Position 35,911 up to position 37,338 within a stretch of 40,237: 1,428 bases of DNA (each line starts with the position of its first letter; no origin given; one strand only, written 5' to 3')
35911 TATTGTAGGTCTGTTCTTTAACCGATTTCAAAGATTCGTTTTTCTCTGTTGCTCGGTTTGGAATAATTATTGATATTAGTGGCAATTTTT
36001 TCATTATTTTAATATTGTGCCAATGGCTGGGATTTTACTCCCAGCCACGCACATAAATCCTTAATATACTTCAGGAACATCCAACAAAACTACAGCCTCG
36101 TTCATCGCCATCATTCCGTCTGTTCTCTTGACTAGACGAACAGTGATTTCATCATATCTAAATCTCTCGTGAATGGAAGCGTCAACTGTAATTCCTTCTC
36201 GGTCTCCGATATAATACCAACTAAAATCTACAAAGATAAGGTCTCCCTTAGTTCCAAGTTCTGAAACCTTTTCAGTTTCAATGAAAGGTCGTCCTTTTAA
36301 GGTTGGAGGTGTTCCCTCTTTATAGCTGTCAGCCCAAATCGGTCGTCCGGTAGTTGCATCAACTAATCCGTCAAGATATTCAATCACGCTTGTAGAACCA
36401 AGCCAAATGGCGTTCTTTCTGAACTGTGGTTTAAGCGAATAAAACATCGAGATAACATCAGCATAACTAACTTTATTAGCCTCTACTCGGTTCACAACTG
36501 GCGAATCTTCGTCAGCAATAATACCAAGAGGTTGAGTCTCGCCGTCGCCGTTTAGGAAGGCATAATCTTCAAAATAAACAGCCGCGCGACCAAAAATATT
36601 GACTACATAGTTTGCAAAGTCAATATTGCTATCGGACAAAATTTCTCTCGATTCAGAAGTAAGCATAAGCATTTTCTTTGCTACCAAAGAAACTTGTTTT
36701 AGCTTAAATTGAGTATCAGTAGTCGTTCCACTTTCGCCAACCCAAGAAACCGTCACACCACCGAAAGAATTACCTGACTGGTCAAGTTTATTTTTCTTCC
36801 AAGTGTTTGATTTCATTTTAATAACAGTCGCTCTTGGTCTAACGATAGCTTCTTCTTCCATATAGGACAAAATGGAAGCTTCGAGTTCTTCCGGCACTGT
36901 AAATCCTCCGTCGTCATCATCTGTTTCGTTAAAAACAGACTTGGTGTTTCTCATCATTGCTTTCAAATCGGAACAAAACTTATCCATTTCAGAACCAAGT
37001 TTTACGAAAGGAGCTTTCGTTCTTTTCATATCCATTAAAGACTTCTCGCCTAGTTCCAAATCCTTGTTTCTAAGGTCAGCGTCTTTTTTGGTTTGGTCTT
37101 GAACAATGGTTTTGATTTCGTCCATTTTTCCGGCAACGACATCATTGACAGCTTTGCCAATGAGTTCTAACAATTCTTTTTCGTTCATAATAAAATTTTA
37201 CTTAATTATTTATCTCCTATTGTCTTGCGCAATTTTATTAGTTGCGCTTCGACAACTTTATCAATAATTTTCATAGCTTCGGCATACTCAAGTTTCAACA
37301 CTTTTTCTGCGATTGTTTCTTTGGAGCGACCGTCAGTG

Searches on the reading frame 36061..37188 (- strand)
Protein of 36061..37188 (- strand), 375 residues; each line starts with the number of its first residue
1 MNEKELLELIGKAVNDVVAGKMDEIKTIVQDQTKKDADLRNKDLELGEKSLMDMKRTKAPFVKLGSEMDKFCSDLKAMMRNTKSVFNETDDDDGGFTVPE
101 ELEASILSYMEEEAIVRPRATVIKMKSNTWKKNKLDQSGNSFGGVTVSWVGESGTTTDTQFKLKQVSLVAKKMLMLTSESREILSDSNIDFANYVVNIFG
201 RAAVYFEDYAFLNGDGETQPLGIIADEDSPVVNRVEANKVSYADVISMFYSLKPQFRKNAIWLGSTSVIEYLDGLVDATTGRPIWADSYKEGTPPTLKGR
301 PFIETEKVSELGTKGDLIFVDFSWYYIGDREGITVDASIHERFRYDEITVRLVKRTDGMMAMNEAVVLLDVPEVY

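Call 4: search_protein_families(library=pfam, max_evalue=0.01, proteins=[window:36061-37188:-])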
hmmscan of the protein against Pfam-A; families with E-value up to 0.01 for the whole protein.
window:36061-37188:- (375 aa): 2 families
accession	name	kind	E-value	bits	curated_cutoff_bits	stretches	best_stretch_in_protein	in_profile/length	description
PF05065.19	Phage_capsid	-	7.1e-55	186.8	24.2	1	94-370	1-279/280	Phage capsid family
PF17372.7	DUF5394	-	0.0092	15.8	25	0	5-62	109-166/243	Family of unknown function (DUF5394)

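Call 5: search_protein_families(library=phrogs, max_evalue=0.01, proteins=[window:36061-37188:-])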
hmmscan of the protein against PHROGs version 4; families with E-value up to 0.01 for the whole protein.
window:36061-37188:- (375 aa): 4 families
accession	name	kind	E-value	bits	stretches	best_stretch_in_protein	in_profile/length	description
phrog_10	-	head and packaging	2.3e-60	206.4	1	5-371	267-635/752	major head protein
phrog_617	-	head and packaging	2.5e-23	83.8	1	85-340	338-586/626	major head protein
phrog_15928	-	head and packaging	7.8e-12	46.6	1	184-371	2-179/185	major head protein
phrog_17162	-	unknown function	0.00022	22.4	1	314-369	25-80/85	-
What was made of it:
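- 36061..37188 (-): HK97-type major capsid protein (upstream flank of the slot). Pfam Phage_capsid 7e-55 and phrog_10 2e-60 (calls 4, 5).
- Checked: 36061-37188 is an HK97-type major capsid protein (Pfam Phage_capsid 7e-55, phrog_10 2e-60; calls 4, 5).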

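Call 7: search_dna_similar(query=window:36061-37188:-, collection=phages, mode=protein, max_rows=25)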
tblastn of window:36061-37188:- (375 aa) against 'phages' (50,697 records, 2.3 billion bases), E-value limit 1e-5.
Records with a match: 443; places in all: 446; records where one place covers at least 80% of the query: 169.
Best place of each record, by identity: <60% 443.
By first word of the organism name: Streptococcus 99; Vibrio 82; Gordonia 41; Staphylococcus 33; Escherichia 15; Ralstonia 14; Burkholderia 13; phage 12; Streptomyces 8; Klebsiella 8; and 46 more.
By host as written in the record: - 111; Gordonia terrae 3612 40; Staphylococcus sp. 17; Streptococcus suis 11; Escherichia coli 11; Burkholderia sp. 10; Ralstonia solanacearum 10; Ruminococcus sp. 6; and 178 more.
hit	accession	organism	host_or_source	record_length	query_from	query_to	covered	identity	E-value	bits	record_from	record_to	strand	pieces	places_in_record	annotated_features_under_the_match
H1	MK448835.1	Streptococcus phage Javan93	Streptococcus canis ERR438807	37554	19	371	94%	29.6%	1e-31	132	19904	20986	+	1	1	major capsid protein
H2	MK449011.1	Streptococcus phage Javan92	Streptococcus canis ERR438806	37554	19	371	94%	29.6%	1e-31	132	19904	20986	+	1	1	major capsid protein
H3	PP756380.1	Streptococcus phage phiGBSVK-A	Streptococcus agalactiae JN_AR_GBS18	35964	19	371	94%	29.6%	2e-31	132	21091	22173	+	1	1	major capsid protein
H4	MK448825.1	Streptococcus phage Javan639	Streptococcus urinalis 2285-97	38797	19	371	94%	29.6%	2e-31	132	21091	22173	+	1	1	major capsid protein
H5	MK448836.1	Streptococcus phage Javan95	Streptococcus canis FSL_Z3-227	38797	19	371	94%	29.6%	2e-31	132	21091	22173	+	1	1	major capsid protein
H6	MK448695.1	Streptococcus phage Javan181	Streptococcus equi ATCC_35246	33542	14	371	95%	29.2%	1e-30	129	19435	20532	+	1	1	major capsid protein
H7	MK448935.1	Streptococcus phage Javan424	Streptococcus porcinus Jelinkova_176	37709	14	371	95%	28.7%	1e-30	129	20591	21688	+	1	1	major capsid protein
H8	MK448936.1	Streptococcus phage Javan426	Streptococcus porcinus SRR067676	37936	14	371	95%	28.7%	1e-30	129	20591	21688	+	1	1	major capsid protein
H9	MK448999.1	Streptococcus phage Javan638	Streptococcus urinalis 2285-97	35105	14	371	95%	28.4%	2e-29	125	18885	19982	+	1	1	major capsid protein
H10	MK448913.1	Streptococcus phage Javan346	Streptococcus oralis 734_SORA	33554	21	371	94%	28.2%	2e-30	129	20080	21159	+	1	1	major capsid protein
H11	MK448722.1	Streptococcus phage Javan269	Streptococcus infantis SK970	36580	21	371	94%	28.2%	2e-30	128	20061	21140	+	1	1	major capsid protein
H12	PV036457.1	phage IMGVR 15682261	human feces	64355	31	371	91%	29.0%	6e-29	124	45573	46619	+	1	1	major head protein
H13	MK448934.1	Streptococcus phage Javan422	Streptococcus porci DSM_23759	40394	73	369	79%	33.1%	7e-33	135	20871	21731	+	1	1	major capsid protein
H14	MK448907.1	Streptococcus phage Javan320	Streptococcus mitis P-23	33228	21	371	94%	28.0%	4e-30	127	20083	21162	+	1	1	major capsid protein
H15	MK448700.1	Streptococcus phage Javan191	Streptococcus equi ERR066395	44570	63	371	82%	31.7%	1e-26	117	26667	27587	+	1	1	major capsid protein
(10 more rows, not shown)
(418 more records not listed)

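Call 8: find_related_loci(query=window:36061-37188:-, collection=viral_contigs, flank=10000)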
Query window:36061-37188:- (375 aa) in viral_contigs; peptide patterns used: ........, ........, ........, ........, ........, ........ (x = any residue, [..] = any of these).
11 stretches matched a pattern; 3 encode a relative of the query (tblastn E <= 1e-3); 3 distinct loci.
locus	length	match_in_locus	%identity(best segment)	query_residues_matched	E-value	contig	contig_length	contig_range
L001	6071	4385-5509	69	3-374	1e-177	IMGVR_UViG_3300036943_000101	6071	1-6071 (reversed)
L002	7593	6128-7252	69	3-374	4e-176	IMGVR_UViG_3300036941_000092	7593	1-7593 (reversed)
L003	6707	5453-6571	70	1-374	1e-175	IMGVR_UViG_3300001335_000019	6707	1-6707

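Call 12: find_related_loci(query=window:36061-37188:-, collection=metagenome_contigs, flank=10000)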
Query window:36061-37188:- (375 aa) in metagenome_contigs; peptide patterns used: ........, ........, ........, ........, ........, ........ (x = any residue, [..] = any of these).
98 stretches matched a pattern, but none encodes a relative of the query by tblastn (E <= 1e-3).
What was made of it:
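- Tried and rejected: First metagenome_contigs scan with the capsid protein: nothing confirmed (call 12).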

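Call 16: find_encoding_contigs(protein=window:36061-37188:-, flank=10000, max_places=6)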
Protein window:36061-37188:- (375 aa): 6 contigs read that carry it; 4 places shown.
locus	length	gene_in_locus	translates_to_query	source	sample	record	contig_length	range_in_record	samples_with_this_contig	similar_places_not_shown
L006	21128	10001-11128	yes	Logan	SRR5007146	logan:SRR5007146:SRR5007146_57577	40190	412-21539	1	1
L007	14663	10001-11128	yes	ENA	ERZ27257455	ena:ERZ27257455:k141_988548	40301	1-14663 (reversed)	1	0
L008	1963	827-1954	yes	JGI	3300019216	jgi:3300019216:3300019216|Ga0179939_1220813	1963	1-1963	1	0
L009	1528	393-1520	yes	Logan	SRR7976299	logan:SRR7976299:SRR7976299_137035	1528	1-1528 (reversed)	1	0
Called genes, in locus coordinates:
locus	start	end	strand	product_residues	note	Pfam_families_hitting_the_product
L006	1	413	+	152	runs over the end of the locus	PF01242:PTPS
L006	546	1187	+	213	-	PF13353:Fer4_12 (weak), PF04055:Radical_SAM (weak)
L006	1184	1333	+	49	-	-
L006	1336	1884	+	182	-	PF01227:GTP_cyclohydroI, PF14489:QueF (weak)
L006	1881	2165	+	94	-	PF13344:Hydrolase_6 (weak)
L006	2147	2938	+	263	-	PF06508:QueC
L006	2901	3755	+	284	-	-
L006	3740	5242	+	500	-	-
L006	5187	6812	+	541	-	PF27249:MJ0330_N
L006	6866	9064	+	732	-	PF04860:Phage_portal, PF04233:Phage_Mu_F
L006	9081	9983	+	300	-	PF04586:Peptidase_S78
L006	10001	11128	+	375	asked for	PF05065:Phage_capsid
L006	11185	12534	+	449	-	PF10111:Glyco_tranf_2_2 (faint), PF13641:Glyco_tranf_2_3 (faint), PF00535:Glycos_transf_2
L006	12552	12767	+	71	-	-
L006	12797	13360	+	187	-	-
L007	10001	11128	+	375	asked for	PF05065:Phage_capsid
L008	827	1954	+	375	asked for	PF05065:Phage_capsid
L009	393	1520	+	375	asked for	PF05065:Phage_capsid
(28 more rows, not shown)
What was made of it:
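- On HK97 gp6-like head-tail adaptor (flank 28384-28995): Gene order is shown in call 16.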

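Call 40: find_related_loci(query=A1, collection=genome_contigs, flank=10000)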
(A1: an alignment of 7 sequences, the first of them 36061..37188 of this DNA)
Query A1 (375 aa) in genome_contigs; peptide patterns used: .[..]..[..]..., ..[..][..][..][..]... (x = any residue, [..] = any of these).
54 stretches matched a pattern; 1 encode a relative of the query (tblastn E <= 1e-3); 1 distinct loci.
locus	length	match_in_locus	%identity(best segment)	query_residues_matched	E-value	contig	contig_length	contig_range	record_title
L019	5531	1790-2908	69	6-374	4e-172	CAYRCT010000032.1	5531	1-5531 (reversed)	MAG TPA_asm: uncultured Candidatus Saccharibacteria bacterium isolate SRP191223_co1_33 genome assembly, contig: NODE_207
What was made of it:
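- Tried and rejected: genome_contigs scan: one 5.5-kb contig in a Saccharibacteria MAG (call 40).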

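Call 41: find_related_loci(query=A1, collection=viral_contigs, flank=10000)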
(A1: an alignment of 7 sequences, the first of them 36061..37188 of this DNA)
Query A1 (375 aa) in viral_contigs; peptide patterns used: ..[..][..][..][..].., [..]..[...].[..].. (x = any residue, [..] = any of these).
102 stretches matched a pattern; 28 encode a relative of the query (tblastn E <= 1e-3); 28 distinct loci.
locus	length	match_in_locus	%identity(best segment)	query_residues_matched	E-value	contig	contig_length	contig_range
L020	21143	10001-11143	68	1-374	2e-175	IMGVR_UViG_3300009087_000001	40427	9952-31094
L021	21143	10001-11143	68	1-374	2e-175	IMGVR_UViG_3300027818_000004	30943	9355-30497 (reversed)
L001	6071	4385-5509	69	3-374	1e-176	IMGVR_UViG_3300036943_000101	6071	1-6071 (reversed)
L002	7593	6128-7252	69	3-374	5e-175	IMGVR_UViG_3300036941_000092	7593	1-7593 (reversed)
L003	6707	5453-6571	70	1-374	2e-174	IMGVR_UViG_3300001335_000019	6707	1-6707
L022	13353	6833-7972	65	3-374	7e-169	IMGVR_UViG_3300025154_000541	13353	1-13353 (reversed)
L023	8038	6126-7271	64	1-374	2e-168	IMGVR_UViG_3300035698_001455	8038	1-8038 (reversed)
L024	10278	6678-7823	64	1-374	5e-168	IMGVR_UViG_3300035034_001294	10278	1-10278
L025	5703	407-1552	64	1-374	3e-169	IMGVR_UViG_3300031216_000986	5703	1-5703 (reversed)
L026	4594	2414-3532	68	6-374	3e-171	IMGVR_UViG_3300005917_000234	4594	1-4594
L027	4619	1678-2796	68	6-374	1e-170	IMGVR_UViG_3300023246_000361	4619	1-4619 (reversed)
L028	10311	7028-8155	65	4-375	9e-163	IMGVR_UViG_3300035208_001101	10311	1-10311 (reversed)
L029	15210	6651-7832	39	13-375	4e-76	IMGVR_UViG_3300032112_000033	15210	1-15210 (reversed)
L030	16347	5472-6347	32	87-366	4e-33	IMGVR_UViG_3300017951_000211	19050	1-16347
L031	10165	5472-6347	32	87-366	4e-33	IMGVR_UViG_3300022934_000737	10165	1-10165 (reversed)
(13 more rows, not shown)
